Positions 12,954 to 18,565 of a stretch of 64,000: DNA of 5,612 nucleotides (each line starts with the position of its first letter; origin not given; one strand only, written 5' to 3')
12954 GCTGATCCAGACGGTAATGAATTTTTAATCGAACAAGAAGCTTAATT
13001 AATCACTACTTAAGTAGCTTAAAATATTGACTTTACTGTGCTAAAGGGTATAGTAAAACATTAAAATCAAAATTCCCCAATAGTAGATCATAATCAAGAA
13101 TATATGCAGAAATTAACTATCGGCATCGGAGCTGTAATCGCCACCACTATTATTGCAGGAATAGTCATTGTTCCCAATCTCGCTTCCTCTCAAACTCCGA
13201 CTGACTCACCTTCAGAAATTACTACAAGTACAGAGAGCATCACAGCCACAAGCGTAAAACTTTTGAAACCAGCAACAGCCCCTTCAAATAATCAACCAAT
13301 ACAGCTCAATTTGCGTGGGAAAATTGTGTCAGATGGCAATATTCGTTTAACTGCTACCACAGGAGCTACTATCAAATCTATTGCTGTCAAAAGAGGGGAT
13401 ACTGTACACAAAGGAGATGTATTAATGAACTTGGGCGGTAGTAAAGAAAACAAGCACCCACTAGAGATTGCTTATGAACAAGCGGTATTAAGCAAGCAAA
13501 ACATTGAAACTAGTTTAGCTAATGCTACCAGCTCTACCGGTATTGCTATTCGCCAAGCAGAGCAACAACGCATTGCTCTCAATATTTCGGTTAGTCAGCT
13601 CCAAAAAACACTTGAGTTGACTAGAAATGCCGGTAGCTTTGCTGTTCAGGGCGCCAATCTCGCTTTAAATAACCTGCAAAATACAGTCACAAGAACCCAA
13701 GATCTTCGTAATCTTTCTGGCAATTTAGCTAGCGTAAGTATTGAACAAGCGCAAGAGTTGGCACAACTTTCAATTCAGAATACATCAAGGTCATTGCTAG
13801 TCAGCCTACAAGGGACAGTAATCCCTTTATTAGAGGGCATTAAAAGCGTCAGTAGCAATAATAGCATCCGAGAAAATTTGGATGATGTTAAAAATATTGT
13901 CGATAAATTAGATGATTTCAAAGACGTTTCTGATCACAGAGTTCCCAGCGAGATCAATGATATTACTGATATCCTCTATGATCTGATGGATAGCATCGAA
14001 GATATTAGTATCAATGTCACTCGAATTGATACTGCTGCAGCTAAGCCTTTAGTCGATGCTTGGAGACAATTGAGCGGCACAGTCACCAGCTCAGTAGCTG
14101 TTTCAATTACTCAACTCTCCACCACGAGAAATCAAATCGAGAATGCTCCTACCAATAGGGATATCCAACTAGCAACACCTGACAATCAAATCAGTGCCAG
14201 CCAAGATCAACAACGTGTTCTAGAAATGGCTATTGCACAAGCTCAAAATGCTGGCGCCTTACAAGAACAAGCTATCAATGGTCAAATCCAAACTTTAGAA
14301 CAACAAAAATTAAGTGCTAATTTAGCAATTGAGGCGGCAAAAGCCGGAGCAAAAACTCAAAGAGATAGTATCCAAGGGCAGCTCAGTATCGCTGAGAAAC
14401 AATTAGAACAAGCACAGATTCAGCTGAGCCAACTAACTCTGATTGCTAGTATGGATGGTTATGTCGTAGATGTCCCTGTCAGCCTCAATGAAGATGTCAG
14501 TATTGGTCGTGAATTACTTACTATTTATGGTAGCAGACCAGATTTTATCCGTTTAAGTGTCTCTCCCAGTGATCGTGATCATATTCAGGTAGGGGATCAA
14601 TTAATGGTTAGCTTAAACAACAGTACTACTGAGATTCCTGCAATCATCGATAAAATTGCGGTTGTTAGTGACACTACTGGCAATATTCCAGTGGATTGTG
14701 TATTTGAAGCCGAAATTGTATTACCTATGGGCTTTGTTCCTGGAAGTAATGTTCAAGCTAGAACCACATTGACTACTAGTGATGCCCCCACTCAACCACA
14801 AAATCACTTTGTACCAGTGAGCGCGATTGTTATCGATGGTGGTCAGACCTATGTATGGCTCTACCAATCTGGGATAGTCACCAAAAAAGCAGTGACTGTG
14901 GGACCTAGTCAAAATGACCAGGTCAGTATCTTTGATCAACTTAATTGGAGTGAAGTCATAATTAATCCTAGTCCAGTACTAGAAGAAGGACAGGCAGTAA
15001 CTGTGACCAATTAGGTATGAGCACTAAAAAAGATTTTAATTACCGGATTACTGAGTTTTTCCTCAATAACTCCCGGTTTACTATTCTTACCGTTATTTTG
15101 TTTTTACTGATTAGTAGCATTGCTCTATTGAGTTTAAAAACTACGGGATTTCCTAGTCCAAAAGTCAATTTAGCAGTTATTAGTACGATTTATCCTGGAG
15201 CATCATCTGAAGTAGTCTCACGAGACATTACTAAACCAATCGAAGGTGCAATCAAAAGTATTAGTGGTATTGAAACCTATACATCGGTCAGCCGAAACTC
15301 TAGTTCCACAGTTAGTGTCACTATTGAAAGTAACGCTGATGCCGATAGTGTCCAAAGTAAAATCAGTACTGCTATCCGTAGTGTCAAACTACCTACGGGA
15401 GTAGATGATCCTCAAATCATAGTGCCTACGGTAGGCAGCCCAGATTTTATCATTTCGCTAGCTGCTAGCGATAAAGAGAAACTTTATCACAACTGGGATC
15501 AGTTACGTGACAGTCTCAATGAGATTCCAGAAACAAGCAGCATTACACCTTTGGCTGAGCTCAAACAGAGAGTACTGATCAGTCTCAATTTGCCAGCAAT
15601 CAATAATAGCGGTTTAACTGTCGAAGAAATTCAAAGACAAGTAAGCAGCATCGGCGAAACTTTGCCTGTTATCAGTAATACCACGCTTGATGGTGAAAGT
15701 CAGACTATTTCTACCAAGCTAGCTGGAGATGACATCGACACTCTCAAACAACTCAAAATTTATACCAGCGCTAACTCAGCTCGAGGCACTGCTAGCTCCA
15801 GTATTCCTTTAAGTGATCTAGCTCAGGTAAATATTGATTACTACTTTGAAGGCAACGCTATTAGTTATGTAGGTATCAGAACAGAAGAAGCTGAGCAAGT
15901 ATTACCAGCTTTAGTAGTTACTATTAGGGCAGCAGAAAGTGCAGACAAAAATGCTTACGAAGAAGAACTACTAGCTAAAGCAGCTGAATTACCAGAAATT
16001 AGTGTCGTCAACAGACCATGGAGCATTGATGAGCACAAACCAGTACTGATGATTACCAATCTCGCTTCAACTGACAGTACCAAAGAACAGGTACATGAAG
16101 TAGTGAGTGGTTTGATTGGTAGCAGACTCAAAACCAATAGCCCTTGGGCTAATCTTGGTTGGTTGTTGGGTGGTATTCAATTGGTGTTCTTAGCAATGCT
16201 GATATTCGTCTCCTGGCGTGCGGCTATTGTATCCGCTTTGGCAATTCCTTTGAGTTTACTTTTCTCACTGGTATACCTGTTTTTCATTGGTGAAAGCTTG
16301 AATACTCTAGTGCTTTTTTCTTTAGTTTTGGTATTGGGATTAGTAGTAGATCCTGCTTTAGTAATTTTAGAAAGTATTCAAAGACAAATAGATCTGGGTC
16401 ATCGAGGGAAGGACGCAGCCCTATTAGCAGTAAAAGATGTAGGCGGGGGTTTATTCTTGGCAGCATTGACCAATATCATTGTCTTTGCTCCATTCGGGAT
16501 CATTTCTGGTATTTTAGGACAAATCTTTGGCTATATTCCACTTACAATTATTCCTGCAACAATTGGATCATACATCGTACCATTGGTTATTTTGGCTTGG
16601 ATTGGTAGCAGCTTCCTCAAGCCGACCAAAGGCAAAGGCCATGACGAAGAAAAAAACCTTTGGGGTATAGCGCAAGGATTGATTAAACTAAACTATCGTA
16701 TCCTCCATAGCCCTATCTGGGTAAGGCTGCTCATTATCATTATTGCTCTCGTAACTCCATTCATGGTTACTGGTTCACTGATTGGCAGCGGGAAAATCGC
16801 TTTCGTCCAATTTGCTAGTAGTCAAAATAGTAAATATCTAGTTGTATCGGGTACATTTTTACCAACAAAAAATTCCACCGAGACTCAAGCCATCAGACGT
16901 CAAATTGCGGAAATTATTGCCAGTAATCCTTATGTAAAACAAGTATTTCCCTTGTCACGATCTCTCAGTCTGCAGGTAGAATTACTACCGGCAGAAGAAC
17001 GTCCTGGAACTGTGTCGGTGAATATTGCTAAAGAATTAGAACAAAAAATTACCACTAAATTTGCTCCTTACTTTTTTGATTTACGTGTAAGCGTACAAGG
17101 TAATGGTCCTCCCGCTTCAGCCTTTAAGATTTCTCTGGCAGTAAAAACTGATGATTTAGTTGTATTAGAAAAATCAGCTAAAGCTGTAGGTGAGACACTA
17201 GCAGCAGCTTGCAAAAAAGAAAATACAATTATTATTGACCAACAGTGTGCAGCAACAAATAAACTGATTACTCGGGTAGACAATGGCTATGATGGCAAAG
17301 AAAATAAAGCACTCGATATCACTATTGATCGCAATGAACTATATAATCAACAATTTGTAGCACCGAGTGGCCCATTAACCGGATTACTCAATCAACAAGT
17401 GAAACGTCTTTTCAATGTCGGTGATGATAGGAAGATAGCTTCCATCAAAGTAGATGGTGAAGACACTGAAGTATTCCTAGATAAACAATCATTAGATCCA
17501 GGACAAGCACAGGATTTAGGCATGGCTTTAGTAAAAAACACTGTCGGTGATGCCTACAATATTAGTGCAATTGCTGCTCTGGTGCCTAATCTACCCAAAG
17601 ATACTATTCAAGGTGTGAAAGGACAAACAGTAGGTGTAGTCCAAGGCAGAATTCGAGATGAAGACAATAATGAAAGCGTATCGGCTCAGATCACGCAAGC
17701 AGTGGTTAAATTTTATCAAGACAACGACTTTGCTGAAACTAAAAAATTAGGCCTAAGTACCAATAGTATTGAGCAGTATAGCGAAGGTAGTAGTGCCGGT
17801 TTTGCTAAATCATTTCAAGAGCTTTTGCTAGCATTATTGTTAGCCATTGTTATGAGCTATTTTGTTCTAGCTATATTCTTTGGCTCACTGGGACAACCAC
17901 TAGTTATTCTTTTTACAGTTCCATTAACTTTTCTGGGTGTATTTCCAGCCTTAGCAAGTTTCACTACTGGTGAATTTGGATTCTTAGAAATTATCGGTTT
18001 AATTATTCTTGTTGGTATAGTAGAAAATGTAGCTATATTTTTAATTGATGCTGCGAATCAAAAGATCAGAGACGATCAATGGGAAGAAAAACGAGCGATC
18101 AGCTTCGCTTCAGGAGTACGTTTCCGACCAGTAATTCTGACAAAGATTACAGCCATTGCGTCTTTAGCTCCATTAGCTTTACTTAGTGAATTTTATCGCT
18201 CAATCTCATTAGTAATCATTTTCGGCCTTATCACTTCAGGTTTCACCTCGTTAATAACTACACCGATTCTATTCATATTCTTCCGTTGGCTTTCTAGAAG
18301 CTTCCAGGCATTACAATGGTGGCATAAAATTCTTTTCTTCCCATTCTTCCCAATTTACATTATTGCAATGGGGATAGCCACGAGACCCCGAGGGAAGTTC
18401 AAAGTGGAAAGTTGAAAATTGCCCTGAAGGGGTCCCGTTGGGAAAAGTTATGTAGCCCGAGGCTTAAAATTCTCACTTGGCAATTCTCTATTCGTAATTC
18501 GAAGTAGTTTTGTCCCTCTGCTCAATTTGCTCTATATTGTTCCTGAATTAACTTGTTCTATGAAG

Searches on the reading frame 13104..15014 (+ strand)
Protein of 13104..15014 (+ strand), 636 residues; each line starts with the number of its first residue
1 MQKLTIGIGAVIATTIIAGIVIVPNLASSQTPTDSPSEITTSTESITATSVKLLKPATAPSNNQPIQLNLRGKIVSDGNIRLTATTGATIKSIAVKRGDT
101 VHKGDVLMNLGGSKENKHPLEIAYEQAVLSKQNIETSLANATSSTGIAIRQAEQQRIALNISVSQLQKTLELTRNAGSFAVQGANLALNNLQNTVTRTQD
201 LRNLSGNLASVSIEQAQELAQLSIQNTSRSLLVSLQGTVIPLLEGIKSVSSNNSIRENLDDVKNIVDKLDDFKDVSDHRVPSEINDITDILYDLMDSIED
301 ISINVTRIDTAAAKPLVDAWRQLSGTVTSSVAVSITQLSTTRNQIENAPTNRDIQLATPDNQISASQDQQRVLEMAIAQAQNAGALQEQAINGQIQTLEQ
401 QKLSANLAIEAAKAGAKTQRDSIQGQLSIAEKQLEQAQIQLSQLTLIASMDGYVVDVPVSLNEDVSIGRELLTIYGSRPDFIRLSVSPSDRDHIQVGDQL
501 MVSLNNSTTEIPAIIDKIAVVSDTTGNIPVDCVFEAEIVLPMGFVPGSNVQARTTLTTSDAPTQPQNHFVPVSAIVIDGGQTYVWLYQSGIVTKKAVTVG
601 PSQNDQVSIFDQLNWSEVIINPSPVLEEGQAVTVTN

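Call 54: search_protein_families(library=pfam, proteins=[window:13104-15014:+], max_evalue=0.0001)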
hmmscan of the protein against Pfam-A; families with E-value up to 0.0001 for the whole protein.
window:13104-15014:+ (636 aa): 2 families
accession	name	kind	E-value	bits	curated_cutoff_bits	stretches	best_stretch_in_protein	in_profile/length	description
PF13437.12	HlyD_3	-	1.3e-07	32.7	22.2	1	445-530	1-89/106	HlyD family secretion protein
PF13533.13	Biotin_lipoyl_2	-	2.2e-06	27.8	29.8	1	84-108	5-29/32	Biotin-lipoyl like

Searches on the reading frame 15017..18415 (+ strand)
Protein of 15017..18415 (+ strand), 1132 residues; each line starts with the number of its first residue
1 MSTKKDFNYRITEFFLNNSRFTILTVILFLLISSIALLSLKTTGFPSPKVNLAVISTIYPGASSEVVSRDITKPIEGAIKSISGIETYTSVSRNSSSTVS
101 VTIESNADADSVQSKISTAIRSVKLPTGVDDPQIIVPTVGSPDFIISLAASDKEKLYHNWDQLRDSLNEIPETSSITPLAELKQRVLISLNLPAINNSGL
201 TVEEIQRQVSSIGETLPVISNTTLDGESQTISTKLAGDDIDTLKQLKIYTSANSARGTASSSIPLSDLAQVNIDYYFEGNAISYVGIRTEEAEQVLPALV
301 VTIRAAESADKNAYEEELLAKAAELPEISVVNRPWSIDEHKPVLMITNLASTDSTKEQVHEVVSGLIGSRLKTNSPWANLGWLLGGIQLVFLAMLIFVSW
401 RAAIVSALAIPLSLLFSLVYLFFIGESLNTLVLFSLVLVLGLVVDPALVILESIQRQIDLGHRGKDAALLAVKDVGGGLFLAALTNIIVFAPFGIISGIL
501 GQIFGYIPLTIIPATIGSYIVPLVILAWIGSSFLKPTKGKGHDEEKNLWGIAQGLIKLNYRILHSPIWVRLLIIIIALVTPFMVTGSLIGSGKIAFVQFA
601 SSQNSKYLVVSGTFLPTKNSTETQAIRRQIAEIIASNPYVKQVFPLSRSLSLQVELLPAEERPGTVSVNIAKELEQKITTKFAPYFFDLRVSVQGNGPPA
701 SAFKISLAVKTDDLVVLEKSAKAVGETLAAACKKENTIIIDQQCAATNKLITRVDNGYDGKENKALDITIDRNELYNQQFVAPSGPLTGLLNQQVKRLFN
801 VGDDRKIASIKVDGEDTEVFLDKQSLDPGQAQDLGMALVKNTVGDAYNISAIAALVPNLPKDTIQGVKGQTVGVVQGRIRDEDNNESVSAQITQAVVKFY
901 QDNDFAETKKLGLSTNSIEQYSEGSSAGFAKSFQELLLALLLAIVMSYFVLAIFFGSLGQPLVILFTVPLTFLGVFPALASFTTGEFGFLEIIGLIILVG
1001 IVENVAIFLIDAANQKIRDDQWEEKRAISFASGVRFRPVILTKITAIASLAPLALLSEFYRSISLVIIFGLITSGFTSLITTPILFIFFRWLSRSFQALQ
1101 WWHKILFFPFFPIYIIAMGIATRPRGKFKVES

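Call 54: search_protein_families(library=pfam, proteins=[window:15017-18415:+], max_evalue=0.0001)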
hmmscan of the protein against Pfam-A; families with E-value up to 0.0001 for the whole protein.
window:15017-18415:+ (1132 aa): 1 family
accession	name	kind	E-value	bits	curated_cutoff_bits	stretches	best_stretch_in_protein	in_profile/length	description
PF00873.25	ACR_tran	-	3.2e-92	310.3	28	2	383-1090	337-1021/1021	AcrB/AcrD/AcrF family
